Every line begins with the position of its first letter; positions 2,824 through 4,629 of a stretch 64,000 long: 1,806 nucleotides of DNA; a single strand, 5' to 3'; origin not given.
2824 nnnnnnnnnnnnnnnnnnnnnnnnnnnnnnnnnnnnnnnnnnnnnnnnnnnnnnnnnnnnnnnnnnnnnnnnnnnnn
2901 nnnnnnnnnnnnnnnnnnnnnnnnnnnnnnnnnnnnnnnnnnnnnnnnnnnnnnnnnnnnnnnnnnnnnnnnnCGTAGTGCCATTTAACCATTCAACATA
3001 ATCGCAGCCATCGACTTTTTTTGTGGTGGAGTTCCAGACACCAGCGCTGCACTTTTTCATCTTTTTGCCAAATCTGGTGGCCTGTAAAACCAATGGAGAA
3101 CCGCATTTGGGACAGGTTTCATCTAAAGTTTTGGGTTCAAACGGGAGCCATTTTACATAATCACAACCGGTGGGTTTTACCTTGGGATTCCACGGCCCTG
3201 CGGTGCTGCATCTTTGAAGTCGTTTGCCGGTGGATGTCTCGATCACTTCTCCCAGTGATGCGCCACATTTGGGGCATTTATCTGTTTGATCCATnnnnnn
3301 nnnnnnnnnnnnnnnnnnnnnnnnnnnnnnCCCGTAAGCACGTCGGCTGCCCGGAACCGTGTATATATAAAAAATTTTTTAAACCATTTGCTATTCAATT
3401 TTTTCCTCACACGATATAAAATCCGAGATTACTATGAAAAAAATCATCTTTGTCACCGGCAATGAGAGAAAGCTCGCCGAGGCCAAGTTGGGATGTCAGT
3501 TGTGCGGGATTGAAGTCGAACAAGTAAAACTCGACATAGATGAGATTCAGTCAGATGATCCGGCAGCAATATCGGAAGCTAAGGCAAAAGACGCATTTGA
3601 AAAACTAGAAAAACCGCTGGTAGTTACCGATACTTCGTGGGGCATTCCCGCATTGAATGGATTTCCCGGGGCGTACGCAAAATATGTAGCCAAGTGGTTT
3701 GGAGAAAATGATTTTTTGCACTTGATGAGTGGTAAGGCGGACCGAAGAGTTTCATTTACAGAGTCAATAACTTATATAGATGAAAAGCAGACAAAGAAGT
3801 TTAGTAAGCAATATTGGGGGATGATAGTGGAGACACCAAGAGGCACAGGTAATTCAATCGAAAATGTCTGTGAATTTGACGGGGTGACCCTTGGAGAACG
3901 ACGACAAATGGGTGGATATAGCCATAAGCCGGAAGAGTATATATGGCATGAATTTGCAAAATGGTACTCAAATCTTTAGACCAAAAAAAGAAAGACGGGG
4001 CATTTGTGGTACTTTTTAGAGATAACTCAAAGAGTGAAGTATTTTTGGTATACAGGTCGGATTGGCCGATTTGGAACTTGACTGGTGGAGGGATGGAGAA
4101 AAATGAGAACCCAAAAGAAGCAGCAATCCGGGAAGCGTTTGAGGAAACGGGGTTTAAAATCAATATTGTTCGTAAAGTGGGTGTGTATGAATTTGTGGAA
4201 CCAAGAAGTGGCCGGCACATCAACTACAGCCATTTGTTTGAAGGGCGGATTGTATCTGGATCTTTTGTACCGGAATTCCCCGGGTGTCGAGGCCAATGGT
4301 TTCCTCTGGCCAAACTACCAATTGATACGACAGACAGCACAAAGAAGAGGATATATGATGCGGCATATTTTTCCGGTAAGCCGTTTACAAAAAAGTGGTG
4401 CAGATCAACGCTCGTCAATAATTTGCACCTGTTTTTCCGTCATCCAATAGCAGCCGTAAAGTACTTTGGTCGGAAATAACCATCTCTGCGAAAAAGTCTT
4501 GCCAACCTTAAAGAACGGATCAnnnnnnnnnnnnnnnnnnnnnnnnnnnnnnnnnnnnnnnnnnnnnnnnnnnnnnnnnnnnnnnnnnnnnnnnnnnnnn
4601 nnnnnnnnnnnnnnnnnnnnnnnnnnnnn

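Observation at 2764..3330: Stand-alone protein of three tandem GRF-type zinc ribbons, encoded back-to-back with a secreted nuclease and next to ITPase and Nudix genes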

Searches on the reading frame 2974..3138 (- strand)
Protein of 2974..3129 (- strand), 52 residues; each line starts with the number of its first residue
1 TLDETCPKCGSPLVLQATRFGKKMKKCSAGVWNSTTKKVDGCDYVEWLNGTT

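Call 6: search_protein_families(library=pfam, proteins=[window:2974-3129:-], max_evalue=10)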
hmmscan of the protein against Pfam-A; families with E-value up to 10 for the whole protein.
seq(52 aa): 6 families
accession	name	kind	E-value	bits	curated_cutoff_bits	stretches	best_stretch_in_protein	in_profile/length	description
PF01396.24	Zn_ribbon_Top1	-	7.4e-07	29.3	32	1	3-22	1-20/39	Topoisomerase DNA binding C4 zinc finger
PF06677.18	Auto_anti-p27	-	0.0024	18.3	24.1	1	2-16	14-28/40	Sjogren's syndrome/scleroderma autoantigen 1 (Autoantigen p27)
PF03119.21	DNA_ligase_ZBD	-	0.0068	16.7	25.8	1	5-14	1-10/27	NAD-dependent DNA ligase C4 zinc finger domain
PF13248.11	Zn_ribbon_3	-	0.021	14.7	27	1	3-13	16-26/26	zinc-ribbon domain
PF13240.11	Zn_Ribbon_1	-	0.026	14.7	25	1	4-13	14-23/23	zinc-ribbon domain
PF04135.18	Nop10p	-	0.048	14.2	27.2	1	1-14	15-28/52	Nucleolar RNA-binding protein, Nop10p family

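Call 45: search_solved_structures(query=A2, max_evalue=10, show_alignments=0)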
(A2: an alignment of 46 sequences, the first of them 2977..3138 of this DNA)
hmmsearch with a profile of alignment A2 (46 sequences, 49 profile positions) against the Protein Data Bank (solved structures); distinct sequences matched with E-value up to 10: 34.
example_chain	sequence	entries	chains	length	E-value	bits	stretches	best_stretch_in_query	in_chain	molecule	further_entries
3wwl_A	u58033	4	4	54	0.016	18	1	5-21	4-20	Alpha-aminoadipate carrier protein LysW | OrfF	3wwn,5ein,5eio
2apo_B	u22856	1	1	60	0.019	17.8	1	2-15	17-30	Ribosome biogenesis protein Nop10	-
2aqc_A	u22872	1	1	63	0.022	17.6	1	2-15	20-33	Ribosome biogenesis protein Nop10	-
5k2m_E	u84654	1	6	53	0.029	17.2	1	5-16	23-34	Probable lysine biosynthesis protein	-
7aov_A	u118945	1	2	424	0.041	16.7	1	11-46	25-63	Transient receptor potential cation channel subfamily M member 2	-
3mqk_B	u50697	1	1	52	0.062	16.2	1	2-14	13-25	Ribosome biogenesis protein Nop10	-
2rfk_B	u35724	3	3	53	0.064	16.1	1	2-14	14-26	Ribosome biogenesis protein Nop10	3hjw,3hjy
2ey4_E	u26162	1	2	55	0.072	16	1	2-14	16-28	Ribosome biogenesis protein Nop10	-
2hvy_C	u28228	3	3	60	0.089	15.7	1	2-14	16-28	Ribosome biogenesis protein Nop10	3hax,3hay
3lwo_B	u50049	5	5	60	0.09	15.7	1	2-14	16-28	Ribosome biogenesis protein Nop10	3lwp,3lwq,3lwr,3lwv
5mpw_A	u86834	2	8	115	0.12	15.3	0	8-32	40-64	Multiple organellar RNA editing factor 1, mitochondrial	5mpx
6drj_A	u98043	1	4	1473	0.14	15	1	12-46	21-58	Transient receptor potential cation channel, subfamily M, member 2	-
6drk_A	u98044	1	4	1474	0.14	15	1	12-46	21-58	Transient receptor potential cation channel, subfamily M, member 2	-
6d73_B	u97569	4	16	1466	0.15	14.9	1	12-46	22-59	Transient receptor potential cation channel, subfamily M | Transient receptor potential cation channel subfamily M member 2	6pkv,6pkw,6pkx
2aus_D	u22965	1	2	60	0.15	14.9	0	2-14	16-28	Ribosome biogenesis protein Nop10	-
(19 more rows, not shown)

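Call 50: predict_structure(alignment_id=A2)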
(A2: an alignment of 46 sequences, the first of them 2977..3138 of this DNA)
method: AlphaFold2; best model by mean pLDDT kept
length: 54 residues; sequences in the alignment: 46
mean_pLDDT: 82.4   pTM: 0.53
mean pLDDT of the five models: 82.4, 82.3, 81.9, 81.1, 80.9
residues with pLDDT >= 90: 0; 70-90: 50; 50-70: 2; < 50: 2
segments of 3 or more residues with pLDDT < 50: none
pLDDT, mean of each block of 10 residues (from residue 1): 76 87 85 85 86 65
secondary structure, 60 per line:
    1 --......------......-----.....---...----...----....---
elements in order: E3-8 E15-20 E26-30 E34-36 E41-43 E48-51
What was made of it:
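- On Topo_C_ZnRpt / Zn_ribbon_Top1 (PF01396): The AF2 model (pLDDT 82) has strands in the expected order plus an extra hairpin (call 50).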

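Call 53: fold_search(model_id=the predicted structure, library=pdb)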
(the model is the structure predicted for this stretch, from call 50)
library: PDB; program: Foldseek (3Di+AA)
matches with E <= 10: 75; with E <= 0.001: 0
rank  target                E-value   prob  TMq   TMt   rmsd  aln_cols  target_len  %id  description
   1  4rul_A                1.3e+00  0.90  0.60  0.05   2.9        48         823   17  Crystal structure of full-length E.Coli topoisomerase I in complex with ssDNA (released 2015-11-04)
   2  3od9_B                2.1e+00  0.15  0.36  0.21   7.3        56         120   20  Crystal structure of PliI-Ah, periplasmic lysozyme inhibitor of I-type lysozyme from Aeromonas hydrophyla (released 2010-12-22)
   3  1l1c_A                2.6e+00  0.21  0.36  0.36   7.1        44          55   18  Structure of the LicT Bacterial Antiterminator Protein in Complex with its RNA Target (released 2002-03-27)
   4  1r77_A                3.0e+00  0.14  0.29  0.17   8.4        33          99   27  Crystal structure of the cell wall targeting domain of peptidylglycan hydrolase ALE-1 (released 2005-04-12)
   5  7f5y_B                3.0e+00  0.07  0.24  0.11  13.4        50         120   12  Crystal structure of the single-stranded dna-binding protein from Mycobacterium tuberculosis- Form III (released 2022-05-11)
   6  8qsz_I                3.3e+00  0.30  0.41  0.27   2.0        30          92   23  Structure of s. pombe RNA polymerase II in complex with DSIF and Rat1/Rai1 (released 2024-10-23)
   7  6twr_MODEL_1_A        3.3e+00  0.23  0.38  0.13   6.4        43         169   19  Structure of a constitutively active CAT-PRD1 mutant of the antiterminator LicT protein. (released 2021-04-14)
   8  6bhw_B                4.2e+00  0.16  0.37  0.22   8.5        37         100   19  B. subtilis SsbA (released 2018-12-19)
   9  7bng_A                4.2e+00  0.13  0.30  0.18   7.9        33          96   18  Complex structure of SH3b domain with L-canavanine (released 2021-02-17)
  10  6d7y_A                4.5e+00  0.06  0.25  0.18   6.4        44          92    9  1.75 Angstrom Resolution Crystal Structure of the Toxic C-Terminal Tip of CdiA from Pseudomonas aeruginosa in Complex  (released 2019-05-01)
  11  3nm7_C                4.7e+00  0.14  0.42  0.32   7.5        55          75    7  Crystal Structure of Borrelia burgdorferi Pur-alpha (released 2010-10-06)
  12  5leo_A                4.7e+00  0.12  0.30  0.19   7.9        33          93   21  Complex structure of lysostaphin SH3b domain with peptidoglycan fragment (released 2017-07-12)
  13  9nph_C                4.7e+00  0.11  0.38  0.17   7.7        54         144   18  X-ray crystal structure of recombinant Can f 1 in complex with human IgE mAb 1J11 Fab (released 2025-08-27)
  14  8i34_B                4.7e+00  0.04  0.28  0.12   9.0        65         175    9  The crystal structure of EPD-BCP1 from a marine sponge (released 2023-08-16)
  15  2x5c_A                5.0e+00  0.08  0.31  0.20   6.4        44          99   16  Crystal structure of hypothetical protein ORF131 from Pyrobaculum Spherical Virus (released 2010-07-21)
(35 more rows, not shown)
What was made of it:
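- On Topo_C_ZnRpt / Zn_ribbon_Top1 (PF01396): Best Foldseek match is 4rul_A at TM 0.60, but E is 1.3 (call 53).
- Foldseek, single-ribbon model (pLDDT 82): best hit in PDB is 4rul_A, probability 0.90, TM 0.60 (call 53).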

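Call 61: search_protein_families(library=pfam, alignment_id=A3, max_evalue=10)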
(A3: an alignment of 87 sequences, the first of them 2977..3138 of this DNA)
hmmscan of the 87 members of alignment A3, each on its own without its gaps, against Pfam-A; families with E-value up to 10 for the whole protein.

A. member 1, window:2977-3138:- (54 aa): 6 families
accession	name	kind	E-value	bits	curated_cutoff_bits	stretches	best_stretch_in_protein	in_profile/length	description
PF01396.24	Zn_ribbon_Top1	-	8.3e-07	29.1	32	1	6-25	1-20/39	Topoisomerase DNA binding C4 zinc finger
PF06677.18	Auto_anti-p27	-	0.0024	18.4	24.1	1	5-19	14-28/40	Sjogren's syndrome/scleroderma autoantigen 1 (Autoantigen p27)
PF13248.11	Zn_ribbon_3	-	0.0057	16.5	27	1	3-16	13-26/26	zinc-ribbon domain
PF03119.21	DNA_ligase_ZBD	-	0.0073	16.6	25.8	1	8-17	1-10/27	NAD-dependent DNA ligase C4 zinc finger domain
PF13240.11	Zn_Ribbon_1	-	0.037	14.3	25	1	7-16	14-23/23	zinc-ribbon domain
PF04135.18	Nop10p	-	0.044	14.3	27.2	1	4-17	15-28/52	Nucleolar RNA-binding protein, Nop10p family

B. families by the number of members that match (of 87 scanned): 120 families (the first 25 are shown)
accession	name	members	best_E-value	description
PF01396.24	Zn_ribbon_Top1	75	5.7e-07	Topoisomerase DNA binding C4 zinc finger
PF13408.12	Zn_ribbon_recom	43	2.6e-05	Recombinase zinc beta ribbon domain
PF03119.21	DNA_ligase_ZBD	31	0.00097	NAD-dependent DNA ligase C4 zinc finger domain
PF13453.11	Zn_ribbon_TFIIB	30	0.00018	Transcription factor zinc-finger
PF02150.21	Zn_ribbon_RPB9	26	0.0014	RNA polymerases M/15 Kd subunit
PF13248.11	Zn_ribbon_3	26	0.0036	zinc-ribbon domain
PF06677.18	Auto_anti-p27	20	0.00039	Sjogren's syndrome/scleroderma autoantigen 1 (Autoantigen p27)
PF12760.12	Zn_ribbon_IS1595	17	0.0018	Transposase zinc-ribbon domain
PF13240.11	Zn_Ribbon_1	16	0.0026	zinc-ribbon domain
PF06839.17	Zn_ribbon_GRF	13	0.0015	GRF zinc finger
PF23549.1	Zn_ribbon_GRF_2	13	0.0087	GRF-like zinc ribbon domain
PF24859.1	FdhE_central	12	0.0047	FdhE, central domain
PF14803.11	Zn_ribbon_Nudix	8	0.0043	Nudix N-terminal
PF24460.1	DUF7575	8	0.011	Domain of unknown function (DUF7575)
PF14354.12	Lar_restr_allev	8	0.014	Restriction alleviation protein Lar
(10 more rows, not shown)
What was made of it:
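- It is also top for 75 of 87 individual long-loop ribbons (call 61). PF06839 gives sub-threshold matches (best E 1.5e-3) in 13 of 87 related ribbons (call 61).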

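Call 76: fold_search(model_id=the predicted structure, library=viral)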
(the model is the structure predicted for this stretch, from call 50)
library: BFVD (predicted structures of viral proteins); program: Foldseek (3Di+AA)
matches with E <= 10: 381; with E <= 0.001: 0
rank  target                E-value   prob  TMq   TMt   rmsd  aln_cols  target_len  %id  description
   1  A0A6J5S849            2.4e-01  0.98  0.50  0.08   4.1        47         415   28  DNA topoisomerase [uncultured Caudovirales phage]
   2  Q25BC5                4.9e-01  0.98  0.55  0.29   2.3        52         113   17  Uncharacterized protein [His 2 virus]
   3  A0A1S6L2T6            6.9e-01  0.44  0.39  0.30   7.4        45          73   20  Putative DNA ligase [Erwinia phage vB_EamM_Yoloswag]
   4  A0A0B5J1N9            6.9e-01  0.20  0.31  0.20   8.9        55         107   20  Uncharacterized protein [Pandoravirus inopinatum]
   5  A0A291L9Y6            8.7e-01  0.77  0.51  0.30   6.9        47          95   15  Uncharacterized protein [Bordetella phage vB_BbrM_PHB04]
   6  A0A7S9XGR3            1.1e+00  0.57  0.48  0.03   7.9        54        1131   13  Uncharacterized protein [Virus NIOZ-UU157]
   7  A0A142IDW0            1.2e+00  0.44  0.42  0.36   8.3        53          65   17  Uncharacterized protein [Pseudomonas phage vB_PsyM_KIL2]
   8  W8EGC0                1.5e+00  0.33  0.43  0.25   6.7        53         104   11  Uncharacterized protein [Mycobacterium phage 40AC]
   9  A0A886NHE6            1.6e+00  0.28  0.30  0.17   2.6        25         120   40  (no name in the UniProt tables at hand)
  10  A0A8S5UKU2            1.6e+00  0.23  0.43  0.26   7.5        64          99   16  RimK-related lysine biosynthesis protein, Probable-dependent amine/thiol ligase family Amino-group [Myoviridae sp. ctQf419]
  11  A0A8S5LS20            1.6e+00  0.18  0.38  0.17   8.9        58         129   16  Uncharacterized protein [Siphoviridae sp. ct7EW56]
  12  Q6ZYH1                1.6e+00  0.15  0.32  0.16   6.2        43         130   16  PSV hypothetical protein ORF131-like domain-containing protein [Pyrobaculum spherical virus (isolate United States/Yellowstone)]
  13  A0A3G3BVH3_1          1.7e+00  0.18  0.34  0.03   7.2        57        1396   12  Tail tape measure protein [Bacillus phage vB_BcoS-136]
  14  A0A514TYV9            1.8e+00  0.25  0.28  0.03   8.2        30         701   10  Capsid maturation protease [Arthrobacter phage Vibaki]
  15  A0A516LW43            1.8e+00  0.08  0.29  0.10  12.5        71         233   10  (no name in the UniProt tables at hand)
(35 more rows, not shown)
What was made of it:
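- Best hit in BFVD is a phage DNA topoisomerase, probability 0.98 (call 76).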

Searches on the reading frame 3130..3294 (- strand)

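Call 6: search_protein_families(library=pfam, proteins=[window:3130-3294:-], max_evalue=10)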
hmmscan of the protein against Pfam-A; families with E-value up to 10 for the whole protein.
seq(55 aa): 3 families
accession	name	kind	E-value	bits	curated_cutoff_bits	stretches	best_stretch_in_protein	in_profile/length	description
PF01396.24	Zn_ribbon_Top1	-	0.022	15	32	1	6-14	3-11/39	Topoisomerase DNA binding C4 zinc finger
PF14952.11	zf-tcix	-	0.033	14.2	31.2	1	6-13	12-19/42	Putative treble-clef, zinc-finger, Zn-binding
PF13453.11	Zn_ribbon_TFIIB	-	0.047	13.5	22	1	6-29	1-22/41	Transcription factor zinc-finger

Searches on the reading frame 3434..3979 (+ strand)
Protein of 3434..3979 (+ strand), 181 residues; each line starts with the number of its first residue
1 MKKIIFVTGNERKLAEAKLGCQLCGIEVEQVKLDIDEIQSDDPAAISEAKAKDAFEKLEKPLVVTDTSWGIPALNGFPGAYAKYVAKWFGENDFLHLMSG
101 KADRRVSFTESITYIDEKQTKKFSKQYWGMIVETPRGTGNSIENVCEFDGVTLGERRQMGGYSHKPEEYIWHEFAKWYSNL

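Call 3: search_protein_families(library=pfam, proteins=[window:3434-3979:+], max_evalue=10)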
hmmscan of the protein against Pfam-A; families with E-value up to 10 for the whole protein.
window:3434-3979:+ (181 aa): 1 family
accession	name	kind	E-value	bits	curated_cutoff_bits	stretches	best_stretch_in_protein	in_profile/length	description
PF01725.21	Ham1p_like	-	3.6e-20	73.1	22.5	1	4-139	1-145/186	Ham1 family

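Call 4: search_protein_families(library=ncbifam, proteins=[window:3434-3979:+], max_evalue=10)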
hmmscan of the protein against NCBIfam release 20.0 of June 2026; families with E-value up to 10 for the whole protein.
window:3434-3979:+ (181 aa): 6 families
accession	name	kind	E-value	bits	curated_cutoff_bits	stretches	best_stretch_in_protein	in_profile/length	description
NF011396.0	PRK14821.1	equivalog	4.2e-32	111.2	203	1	2-150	1-150/185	XTP/dITP diphosphatase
TIGR00042.1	TIGR00042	equivalog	4.9e-22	78.2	145.35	1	3-138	1-140/184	RdgB/HAM1 family non-canonical purine NTP pyrophosphatase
NF011399.0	PRK14824.1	subfamily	1e-07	31.6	267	1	2-138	3-157/206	putative deoxyribonucleotide triphosphate pyrophosphatase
NF011398.0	PRK14823.1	equivalog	1.6e-06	28.1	272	1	2-138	1-145/191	non-canonical purine NTP diphosphatase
NF011397.0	PRK14822.1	equivalog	6.1e-05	22.4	234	1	1-139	1-151/201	XTP/dITP diphosphatase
NF011400.0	PRK14825.1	equivalog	7.4e-05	22.5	246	1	1-120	1-131/199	putative deoxyribonucleotide triphosphate pyrophosphatase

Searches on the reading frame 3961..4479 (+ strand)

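Call 3: search_protein_families(library=pfam, proteins=[window:3961-4479:+], max_evalue=10)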
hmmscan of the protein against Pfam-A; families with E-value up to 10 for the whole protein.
window:3961-4479:+ (172 aa): 2 families
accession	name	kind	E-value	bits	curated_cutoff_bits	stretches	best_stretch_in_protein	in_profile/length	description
PF00293.34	NUDIX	-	1.4e-18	67.6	21.1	1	11-133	3-132/134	NUDIX domain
PF12148.14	TTD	-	0.01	16.1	29.1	1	79-155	73-148/155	Tandem tudor domain within UHRF1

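Call 4: search_protein_families(library=ncbifam, proteins=[window:3961-4479:+], max_evalue=10)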
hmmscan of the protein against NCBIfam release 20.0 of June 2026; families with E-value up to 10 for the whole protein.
window:3961-4479:+ (172 aa): 23 families
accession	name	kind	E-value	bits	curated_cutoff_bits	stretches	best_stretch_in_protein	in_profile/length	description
NF041652.1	Nud_hyd_Dein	equivalog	1.6e-10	41.4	200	1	35-76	42-83/152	Nudix hydrolase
NF052459.1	OxoGTPPhMutT1Mycb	equivalog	2.5e-09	36.7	475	1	15-118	5-108/292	8-oxo-(d)GTP phosphatase MutT1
NF006961.0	PRK09438.1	equivalog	9.5e-07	28.4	103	1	8-68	5-64/151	dihydroneopterin triphosphate diphosphatase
TIGR00052.1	TIGR00052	subfamily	4.5e-06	26.4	79.55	1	31-74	76-118/188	nudix-type nucleoside diphosphatase, YffH/AdpP family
NF001936.0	PRK00714.1-3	equivalog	4.9e-06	26.5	118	1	14-72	11-72/155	RNA pyrophosphohydrolase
TIGR02705.1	nudix_YtkD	equivalog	4.9e-06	26.2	154.4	1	41-78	50-87/156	RNA deprotection pyrophosphohydrolase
NF001935.0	PRK00714.1-2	equivalog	1.2e-05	24.9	259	1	21-74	16-69/183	RNA pyrophosphohydrolase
NF001938.0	PRK00714.1-5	equivalog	1.9e-05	24.1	116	1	34-69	43-79/172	RNA pyrophosphohydrolase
NF008044.0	PRK10776.1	equivalog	2e-05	24.5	148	1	22-89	13-82/130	8-oxo-dGTP diphosphatase MutT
NF001937.0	PRK00714.1-4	equivalog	2.2e-05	24.1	139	1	21-73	16-68/161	RNA pyrophosphohydrolase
NF001934.0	PRK00714.1-1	equivalog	7.7e-05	22.2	241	1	22-71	17-66/176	RNA pyrophosphohydrolase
NF006530.0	PRK08999.1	equivalog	0.0025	16.9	245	1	37-73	34-70/315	Nudix family hydrolase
NF007834.0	PRK10546.1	equivalog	0.0078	16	156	1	37-76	31-70/135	pyrimidine (deoxy)nucleoside triphosphate diphosphatase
NF012016.0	PRK15472.1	equivalog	0.0078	15.9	95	1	37-69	32-64/141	nucleoside triphosphatase NudI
NF003787.0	PRK05379.1-4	equivalog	0.014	14.4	449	1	36-68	233-265/346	bifunctional nicotinamide-nucleotide adenylyltransferase/Nudix hydroxylase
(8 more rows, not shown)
